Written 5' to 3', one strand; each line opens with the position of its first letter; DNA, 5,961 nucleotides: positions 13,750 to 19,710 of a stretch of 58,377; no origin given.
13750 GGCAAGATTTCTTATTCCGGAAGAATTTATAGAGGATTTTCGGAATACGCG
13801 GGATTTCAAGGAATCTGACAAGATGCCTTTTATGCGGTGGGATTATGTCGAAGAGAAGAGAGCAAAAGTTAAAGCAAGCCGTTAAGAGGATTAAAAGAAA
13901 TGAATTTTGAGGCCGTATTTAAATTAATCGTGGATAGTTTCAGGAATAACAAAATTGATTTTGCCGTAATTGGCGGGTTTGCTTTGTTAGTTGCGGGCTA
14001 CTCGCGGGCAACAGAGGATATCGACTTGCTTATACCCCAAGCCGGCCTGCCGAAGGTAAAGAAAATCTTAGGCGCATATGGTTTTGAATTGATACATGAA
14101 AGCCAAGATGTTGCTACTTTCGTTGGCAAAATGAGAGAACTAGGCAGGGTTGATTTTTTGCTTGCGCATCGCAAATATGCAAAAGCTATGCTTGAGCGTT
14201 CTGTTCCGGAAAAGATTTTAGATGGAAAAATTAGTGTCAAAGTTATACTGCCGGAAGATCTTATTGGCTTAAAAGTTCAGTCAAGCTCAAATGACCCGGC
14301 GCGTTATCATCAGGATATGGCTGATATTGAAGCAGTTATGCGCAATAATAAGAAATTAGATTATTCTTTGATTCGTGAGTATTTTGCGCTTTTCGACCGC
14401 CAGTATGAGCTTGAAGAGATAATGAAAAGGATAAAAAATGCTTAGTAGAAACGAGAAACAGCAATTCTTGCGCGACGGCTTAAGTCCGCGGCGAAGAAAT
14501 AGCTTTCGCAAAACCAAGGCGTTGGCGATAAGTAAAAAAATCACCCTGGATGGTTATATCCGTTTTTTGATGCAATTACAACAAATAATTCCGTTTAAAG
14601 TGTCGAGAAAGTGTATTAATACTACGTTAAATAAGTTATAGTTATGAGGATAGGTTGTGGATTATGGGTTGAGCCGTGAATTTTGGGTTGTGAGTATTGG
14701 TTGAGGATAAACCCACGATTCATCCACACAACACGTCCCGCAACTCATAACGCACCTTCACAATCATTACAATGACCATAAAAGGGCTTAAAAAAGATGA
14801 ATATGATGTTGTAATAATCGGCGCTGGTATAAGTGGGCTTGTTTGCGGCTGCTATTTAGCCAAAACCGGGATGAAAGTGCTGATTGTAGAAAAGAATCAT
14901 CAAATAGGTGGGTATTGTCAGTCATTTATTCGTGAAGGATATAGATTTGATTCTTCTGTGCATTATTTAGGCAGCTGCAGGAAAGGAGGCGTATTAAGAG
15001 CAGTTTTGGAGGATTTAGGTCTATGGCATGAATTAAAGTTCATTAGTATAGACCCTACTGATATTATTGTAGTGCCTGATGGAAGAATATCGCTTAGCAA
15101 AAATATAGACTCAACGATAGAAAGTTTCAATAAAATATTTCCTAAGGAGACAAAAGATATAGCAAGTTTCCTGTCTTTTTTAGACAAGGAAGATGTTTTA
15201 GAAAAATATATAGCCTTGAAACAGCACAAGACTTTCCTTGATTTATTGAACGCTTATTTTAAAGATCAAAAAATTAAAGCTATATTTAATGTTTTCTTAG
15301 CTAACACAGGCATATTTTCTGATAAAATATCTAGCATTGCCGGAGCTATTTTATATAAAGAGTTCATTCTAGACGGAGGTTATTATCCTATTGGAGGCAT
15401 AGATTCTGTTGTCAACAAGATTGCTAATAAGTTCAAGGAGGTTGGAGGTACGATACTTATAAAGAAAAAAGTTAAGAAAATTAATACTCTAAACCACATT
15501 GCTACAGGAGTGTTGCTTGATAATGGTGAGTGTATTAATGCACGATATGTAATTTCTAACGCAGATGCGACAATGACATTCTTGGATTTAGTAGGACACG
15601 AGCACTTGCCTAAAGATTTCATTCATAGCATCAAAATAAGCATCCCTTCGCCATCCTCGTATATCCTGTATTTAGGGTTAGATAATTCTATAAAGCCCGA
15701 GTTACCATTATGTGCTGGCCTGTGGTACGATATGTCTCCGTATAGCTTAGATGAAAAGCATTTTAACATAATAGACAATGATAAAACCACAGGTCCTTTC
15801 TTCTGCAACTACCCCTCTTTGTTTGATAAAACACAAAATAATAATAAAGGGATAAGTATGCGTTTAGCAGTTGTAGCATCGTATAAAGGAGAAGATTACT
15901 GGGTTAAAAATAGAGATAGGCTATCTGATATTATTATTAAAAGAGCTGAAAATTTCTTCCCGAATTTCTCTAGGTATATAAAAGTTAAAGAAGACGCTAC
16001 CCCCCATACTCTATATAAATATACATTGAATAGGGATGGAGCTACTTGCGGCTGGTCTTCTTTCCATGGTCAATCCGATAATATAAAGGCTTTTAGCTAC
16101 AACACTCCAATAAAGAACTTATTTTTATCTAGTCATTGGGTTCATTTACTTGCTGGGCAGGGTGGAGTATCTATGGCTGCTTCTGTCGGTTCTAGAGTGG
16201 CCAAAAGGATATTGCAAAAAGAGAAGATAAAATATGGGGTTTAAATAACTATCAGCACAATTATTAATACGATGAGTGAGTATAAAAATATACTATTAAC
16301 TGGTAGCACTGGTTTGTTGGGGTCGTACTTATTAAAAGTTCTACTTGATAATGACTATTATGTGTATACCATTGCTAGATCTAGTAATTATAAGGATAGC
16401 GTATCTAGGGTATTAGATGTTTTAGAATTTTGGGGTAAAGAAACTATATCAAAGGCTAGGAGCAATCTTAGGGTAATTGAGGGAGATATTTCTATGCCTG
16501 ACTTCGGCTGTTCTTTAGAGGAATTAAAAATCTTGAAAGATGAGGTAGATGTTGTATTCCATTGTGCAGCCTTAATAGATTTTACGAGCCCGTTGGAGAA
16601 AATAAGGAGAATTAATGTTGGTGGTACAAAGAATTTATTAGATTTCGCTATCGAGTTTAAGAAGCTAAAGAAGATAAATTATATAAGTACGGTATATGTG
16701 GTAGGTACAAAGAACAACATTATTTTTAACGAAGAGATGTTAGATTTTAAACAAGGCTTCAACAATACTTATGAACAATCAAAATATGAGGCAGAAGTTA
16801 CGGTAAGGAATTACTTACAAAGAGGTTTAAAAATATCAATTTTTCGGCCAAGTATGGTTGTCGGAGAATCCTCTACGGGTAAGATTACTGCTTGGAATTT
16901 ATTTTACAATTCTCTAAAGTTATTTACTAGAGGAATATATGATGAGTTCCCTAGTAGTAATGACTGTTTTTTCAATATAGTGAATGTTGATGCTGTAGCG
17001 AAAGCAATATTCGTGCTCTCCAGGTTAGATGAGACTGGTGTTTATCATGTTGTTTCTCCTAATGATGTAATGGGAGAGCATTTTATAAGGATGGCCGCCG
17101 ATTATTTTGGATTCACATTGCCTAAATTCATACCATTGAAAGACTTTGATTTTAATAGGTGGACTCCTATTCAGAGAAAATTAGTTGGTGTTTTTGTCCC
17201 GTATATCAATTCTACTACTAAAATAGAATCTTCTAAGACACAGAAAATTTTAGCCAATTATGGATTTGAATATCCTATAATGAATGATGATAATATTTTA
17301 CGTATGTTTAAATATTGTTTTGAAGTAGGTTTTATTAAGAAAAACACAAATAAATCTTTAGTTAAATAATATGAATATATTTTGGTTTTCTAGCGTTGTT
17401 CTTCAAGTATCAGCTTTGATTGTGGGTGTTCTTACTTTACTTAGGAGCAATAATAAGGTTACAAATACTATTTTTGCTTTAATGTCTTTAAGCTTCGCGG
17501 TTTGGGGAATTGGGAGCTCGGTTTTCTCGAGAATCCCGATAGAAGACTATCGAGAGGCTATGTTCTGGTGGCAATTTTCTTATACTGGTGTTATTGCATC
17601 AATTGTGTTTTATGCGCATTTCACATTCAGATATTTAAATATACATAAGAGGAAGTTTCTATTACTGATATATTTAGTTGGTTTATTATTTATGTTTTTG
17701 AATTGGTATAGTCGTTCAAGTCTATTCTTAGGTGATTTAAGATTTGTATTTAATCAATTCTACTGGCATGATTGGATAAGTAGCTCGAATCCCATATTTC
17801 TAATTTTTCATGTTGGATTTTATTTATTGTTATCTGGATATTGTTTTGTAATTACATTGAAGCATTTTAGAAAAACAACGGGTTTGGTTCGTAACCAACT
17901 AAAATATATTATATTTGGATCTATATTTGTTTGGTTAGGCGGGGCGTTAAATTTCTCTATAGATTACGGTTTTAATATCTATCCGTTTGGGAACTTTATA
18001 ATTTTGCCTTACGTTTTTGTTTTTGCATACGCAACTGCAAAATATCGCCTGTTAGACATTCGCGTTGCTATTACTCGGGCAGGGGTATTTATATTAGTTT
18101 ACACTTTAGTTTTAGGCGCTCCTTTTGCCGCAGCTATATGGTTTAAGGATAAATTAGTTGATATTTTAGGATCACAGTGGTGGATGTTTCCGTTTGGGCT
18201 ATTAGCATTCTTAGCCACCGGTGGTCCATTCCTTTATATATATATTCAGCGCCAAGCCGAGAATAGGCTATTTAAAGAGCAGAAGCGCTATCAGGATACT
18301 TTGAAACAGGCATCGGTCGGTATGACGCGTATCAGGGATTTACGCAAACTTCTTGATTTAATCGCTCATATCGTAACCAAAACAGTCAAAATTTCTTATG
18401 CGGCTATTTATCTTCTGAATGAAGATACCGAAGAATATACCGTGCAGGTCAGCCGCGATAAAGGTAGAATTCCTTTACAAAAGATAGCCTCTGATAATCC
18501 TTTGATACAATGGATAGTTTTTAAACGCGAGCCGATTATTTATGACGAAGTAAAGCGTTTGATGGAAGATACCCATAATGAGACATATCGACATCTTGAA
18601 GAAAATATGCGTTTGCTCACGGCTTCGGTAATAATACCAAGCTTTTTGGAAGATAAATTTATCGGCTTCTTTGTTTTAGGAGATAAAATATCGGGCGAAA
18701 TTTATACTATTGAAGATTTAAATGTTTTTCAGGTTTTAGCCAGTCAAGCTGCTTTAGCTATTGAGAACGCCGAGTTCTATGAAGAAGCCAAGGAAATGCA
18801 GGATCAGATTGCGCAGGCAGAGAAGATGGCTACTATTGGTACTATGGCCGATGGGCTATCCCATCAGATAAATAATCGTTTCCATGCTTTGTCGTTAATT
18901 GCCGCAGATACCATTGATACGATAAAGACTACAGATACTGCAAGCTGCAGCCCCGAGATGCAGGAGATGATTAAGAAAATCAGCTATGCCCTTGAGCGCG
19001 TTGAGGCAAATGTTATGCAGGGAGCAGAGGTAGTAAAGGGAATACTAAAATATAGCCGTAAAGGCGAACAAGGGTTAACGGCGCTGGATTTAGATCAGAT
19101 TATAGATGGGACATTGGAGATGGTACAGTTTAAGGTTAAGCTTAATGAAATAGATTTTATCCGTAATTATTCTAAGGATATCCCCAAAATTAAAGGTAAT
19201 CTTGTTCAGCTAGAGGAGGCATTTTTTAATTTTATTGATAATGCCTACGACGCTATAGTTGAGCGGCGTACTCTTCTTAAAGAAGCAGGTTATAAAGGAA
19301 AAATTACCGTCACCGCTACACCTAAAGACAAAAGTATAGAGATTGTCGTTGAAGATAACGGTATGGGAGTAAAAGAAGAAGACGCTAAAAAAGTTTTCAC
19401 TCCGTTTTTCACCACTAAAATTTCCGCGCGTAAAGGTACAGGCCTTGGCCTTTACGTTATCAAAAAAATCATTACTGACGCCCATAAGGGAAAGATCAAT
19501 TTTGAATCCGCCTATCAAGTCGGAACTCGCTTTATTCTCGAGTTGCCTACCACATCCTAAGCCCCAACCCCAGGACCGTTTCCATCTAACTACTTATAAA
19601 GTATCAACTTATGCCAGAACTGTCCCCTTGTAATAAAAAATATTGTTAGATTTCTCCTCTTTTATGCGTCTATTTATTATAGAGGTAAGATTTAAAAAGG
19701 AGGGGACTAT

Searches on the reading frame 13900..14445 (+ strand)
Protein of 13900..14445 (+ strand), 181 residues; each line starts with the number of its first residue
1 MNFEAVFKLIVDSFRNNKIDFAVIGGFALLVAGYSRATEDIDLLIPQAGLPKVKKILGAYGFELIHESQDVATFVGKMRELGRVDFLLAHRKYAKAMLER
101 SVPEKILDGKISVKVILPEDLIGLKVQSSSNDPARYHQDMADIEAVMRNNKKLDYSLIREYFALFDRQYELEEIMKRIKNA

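Call 18: search_protein_families(library=pfam, proteins=[window:13900-14445:+], max_evalue=0.001)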
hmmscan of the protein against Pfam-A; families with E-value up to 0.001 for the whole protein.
window:13900-14445:+ (181 aa): 5 families
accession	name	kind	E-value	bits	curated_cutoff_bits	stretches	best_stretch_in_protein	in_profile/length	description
PF09970.15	DUF2204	-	6.2e-08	32.9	20.3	1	96-179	102-180/181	Nucleotidyl transferase of unknown function (DUF2204)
PF14907.12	NTP_transf_5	-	1.8e-06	28.1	31.2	1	9-76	62-132/249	Uncharacterised nucleotidyltransferase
PF08843.17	AbiEii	-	3e-06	27.8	22.5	1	15-172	9-198/238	Nucleotidyl transferase AbiEii toxin, Type IV TA system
PF19502.5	DUF6036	-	1.4e-05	25.4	23.6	1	15-145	16-117/164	Nucleotidyltransferase of unknown function (DUF6036)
PF10706.15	Aminoglyc_resit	-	7.5e-05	23.3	21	1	9-85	4-81/149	Aminoglycoside-2''-adenylyltransferase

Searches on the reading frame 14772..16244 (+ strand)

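Call 18: search_protein_families(library=pfam, proteins=[window:14772-16244:+], max_evalue=0.001)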
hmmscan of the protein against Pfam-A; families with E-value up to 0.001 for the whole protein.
window:14772-16244:+ (490 aa): 13 families
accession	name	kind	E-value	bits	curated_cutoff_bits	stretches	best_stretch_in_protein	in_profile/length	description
PF01593.30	Amino_oxidase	-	9.2e-22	78.4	19.8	1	20-481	1-443/443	Flavin containing amine oxidoreductase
PF13450.12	NAD_binding_8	-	1.1e-16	61.2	21.9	1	15-82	1-68/68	NAD(P)-binding Rossmann-like domain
PF01266.30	DAO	-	9.5e-11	42.2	27.9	1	12-88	1-74/353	FAD dependent oxidoreductase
PF01946.23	Thi4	-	7.1e-08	32.4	26.2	1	10-47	17-55/235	Thi4 family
PF00890.30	FAD_binding_2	-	2e-07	31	20.4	1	12-56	1-43/414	FAD binding domain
PF03486.20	HI0933_like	-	4.1e-07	30.2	50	1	12-46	2-36/244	HI0933-like protein Rossmann domain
PF12831.13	FAD_oxidored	-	4.5e-06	26.6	27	1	12-48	1-37/416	FAD dependent oxidoreductase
PF07992.20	Pyr_redox_2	-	1.3e-05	25.2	26.1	1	11-49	143-181/291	Pyridine nucleotide-disulphide oxidoreductase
PF01494.25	FAD_binding_3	-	5.8e-05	22.9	22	1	10-43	1-34/349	FAD binding domain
PF00070.33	Pyr_redox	-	6.8e-05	23.8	22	1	13-46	2-35/82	Pyridine nucleotide-disulphide oxidoreductase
PF13738.12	Pyr_redox_3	-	0.00015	21.5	30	1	14-63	1-50/305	Pyridine nucleotide-disulphide oxidoreductase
PF01134.28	GIDA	-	0.00029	20.4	22.1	0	12-46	1-36/391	Glucose inhibited division protein A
PF00996.24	GDI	-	0.00077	18.5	23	0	9-51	3-45/436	GDP dissociation inhibitor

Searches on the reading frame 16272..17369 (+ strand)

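Call 18: search_protein_families(library=pfam, proteins=[window:16272-17369:+], max_evalue=0.001)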
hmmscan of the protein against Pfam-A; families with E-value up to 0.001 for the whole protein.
window:16272-17369:+ (365 aa): 6 families
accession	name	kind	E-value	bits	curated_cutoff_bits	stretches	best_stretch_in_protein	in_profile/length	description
PF07993.18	NAD_binding_4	-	2.6e-57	194.4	20.1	1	9-246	1-258/258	Male sterility protein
PF01370.27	Epimerase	-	1.9e-21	77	20.9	1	7-207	1-188/240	NAD dependent epimerase/dehydratase family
PF01073.25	3Beta_HSD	-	1.2e-16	61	22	1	9-245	2-224/280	3-beta hydroxysteroid dehydrogenase/isomerase family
PF16363.11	GDP_Man_Dehyd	-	5.3e-12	46.3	27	1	8-183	1-169/332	GDP-mannose 4,6 dehydratase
PF04321.23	RmlD_sub_bind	-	3.3e-08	33.4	27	1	6-201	2-156/287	RmlD substrate binding domain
PF02719.21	Polysacc_synt_2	-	0.0002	21.1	20.2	1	7-146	1-134/293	Polysaccharide biosynthesis protein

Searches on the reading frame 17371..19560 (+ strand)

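Call 18: search_protein_families(library=pfam, proteins=[window:17371-19560:+], max_evalue=0.001)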
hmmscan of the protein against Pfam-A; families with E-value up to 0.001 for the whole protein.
window:17371-19560:+ (729 aa): 7 families
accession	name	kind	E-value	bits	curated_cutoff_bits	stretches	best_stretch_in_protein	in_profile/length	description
PF02518.31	HATPase_c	-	4e-23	82.4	26.4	1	611-728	3-110/111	Histidine kinase-, DNA gyrase B-, and HSP90-like ATPase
PF16927.11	HisKA_7TM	-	3.1e-17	63.6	28.6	1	11-230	2-222/224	N-terminal 7TM region of histidine kinase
PF01590.32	GAF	-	2.3e-09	38.3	22.4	1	323-464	1-133/133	GAF domain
PF13492.12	GAF_3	-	2.9e-09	37.8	27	1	324-466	2-129/129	GAF domain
PF13185.12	GAF_2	-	3.8e-09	37.3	28.6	1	322-465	2-136/136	GAF domain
PF13589.12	HATPase_c_3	-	9e-07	29.4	25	1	613-693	2-71/137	Histidine kinase-, DNA gyrase B-, and HSP90-like ATPase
PF13581.12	HATPase_c_2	-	2.2e-05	24.9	27.4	1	614-703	36-111/127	Histidine kinase-like ATPase domain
